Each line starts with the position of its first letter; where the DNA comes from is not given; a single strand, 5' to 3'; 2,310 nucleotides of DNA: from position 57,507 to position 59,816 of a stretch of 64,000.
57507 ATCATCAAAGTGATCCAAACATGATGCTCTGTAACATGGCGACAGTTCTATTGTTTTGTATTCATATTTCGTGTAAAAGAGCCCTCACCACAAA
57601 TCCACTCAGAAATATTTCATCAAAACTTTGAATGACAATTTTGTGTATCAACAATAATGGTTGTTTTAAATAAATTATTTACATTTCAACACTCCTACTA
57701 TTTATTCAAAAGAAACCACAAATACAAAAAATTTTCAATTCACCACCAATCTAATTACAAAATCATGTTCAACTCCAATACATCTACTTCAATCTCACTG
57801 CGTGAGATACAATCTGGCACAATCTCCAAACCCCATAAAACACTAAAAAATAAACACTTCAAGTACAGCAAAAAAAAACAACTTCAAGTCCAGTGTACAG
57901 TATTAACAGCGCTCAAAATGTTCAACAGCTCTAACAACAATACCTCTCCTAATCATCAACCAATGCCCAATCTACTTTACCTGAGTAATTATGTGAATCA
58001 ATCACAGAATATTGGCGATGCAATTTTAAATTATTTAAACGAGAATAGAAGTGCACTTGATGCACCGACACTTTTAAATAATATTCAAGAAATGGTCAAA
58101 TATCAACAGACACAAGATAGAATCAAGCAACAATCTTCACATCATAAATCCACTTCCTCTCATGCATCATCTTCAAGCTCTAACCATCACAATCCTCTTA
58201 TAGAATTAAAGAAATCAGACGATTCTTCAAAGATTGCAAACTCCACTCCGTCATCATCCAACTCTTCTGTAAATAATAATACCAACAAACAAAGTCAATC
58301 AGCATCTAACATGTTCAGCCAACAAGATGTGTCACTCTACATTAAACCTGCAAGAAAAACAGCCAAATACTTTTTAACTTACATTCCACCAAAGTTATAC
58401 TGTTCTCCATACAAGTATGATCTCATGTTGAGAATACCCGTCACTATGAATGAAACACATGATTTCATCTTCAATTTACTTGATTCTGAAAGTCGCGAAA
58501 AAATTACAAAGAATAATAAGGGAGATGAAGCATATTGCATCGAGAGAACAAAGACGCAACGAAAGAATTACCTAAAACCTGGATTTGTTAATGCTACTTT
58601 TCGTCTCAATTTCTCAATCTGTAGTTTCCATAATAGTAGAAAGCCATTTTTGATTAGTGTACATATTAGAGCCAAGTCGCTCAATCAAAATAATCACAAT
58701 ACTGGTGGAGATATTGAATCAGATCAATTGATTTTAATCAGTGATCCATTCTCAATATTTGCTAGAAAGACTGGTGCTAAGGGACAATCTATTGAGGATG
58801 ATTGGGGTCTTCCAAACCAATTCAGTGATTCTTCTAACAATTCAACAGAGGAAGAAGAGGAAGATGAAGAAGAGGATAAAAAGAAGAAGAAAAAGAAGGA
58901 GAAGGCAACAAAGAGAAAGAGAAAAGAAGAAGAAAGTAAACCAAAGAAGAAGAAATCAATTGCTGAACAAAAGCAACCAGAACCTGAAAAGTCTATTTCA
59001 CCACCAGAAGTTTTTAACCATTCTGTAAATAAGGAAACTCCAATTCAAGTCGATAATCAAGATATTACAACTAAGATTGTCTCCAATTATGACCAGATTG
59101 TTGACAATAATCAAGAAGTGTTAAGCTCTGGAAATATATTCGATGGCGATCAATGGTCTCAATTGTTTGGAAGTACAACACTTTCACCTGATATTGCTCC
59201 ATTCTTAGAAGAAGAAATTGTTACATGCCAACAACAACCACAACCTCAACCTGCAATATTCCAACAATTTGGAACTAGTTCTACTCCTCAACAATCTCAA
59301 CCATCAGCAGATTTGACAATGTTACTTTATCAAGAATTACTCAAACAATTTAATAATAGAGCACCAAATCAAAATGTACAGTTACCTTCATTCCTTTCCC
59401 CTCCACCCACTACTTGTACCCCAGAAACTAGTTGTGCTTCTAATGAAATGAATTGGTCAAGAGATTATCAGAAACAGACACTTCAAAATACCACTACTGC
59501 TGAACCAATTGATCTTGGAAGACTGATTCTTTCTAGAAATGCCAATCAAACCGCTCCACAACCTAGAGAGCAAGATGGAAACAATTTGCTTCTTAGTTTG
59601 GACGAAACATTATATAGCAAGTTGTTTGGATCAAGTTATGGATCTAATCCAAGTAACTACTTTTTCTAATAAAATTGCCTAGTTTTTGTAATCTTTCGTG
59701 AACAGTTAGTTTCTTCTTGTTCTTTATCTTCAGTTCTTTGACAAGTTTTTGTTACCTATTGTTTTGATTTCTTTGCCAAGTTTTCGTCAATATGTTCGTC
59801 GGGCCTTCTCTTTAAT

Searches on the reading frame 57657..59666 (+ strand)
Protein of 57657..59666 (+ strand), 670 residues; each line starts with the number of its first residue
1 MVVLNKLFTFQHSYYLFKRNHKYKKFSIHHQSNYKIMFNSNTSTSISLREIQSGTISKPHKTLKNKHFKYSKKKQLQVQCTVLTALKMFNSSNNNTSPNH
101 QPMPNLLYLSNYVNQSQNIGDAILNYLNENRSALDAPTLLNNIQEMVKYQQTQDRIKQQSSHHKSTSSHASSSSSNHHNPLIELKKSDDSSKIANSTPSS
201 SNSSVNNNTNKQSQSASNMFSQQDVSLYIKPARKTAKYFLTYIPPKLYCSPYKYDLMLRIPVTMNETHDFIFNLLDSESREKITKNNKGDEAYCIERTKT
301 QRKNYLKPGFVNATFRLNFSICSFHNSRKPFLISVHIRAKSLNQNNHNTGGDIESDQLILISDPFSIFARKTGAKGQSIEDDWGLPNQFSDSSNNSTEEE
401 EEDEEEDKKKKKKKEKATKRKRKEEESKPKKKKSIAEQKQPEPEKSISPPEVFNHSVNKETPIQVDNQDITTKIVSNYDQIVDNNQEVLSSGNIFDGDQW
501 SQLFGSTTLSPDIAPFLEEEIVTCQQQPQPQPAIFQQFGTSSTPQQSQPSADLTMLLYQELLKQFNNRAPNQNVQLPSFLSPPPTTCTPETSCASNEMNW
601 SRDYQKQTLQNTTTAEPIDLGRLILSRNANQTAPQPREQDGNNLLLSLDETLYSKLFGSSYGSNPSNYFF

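Call 67: search_protein_families(library=pfam, proteins=[window:57657-59666:+], max_evalue=0.01)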
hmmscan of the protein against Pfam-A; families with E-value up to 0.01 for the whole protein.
window:57657-59666:+ (670 aa): 1 family
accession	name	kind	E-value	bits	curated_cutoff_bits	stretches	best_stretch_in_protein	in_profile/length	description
PF05764.18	YL1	-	0.00052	20.6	29.2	1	390-442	48-115/239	YL1 nuclear protein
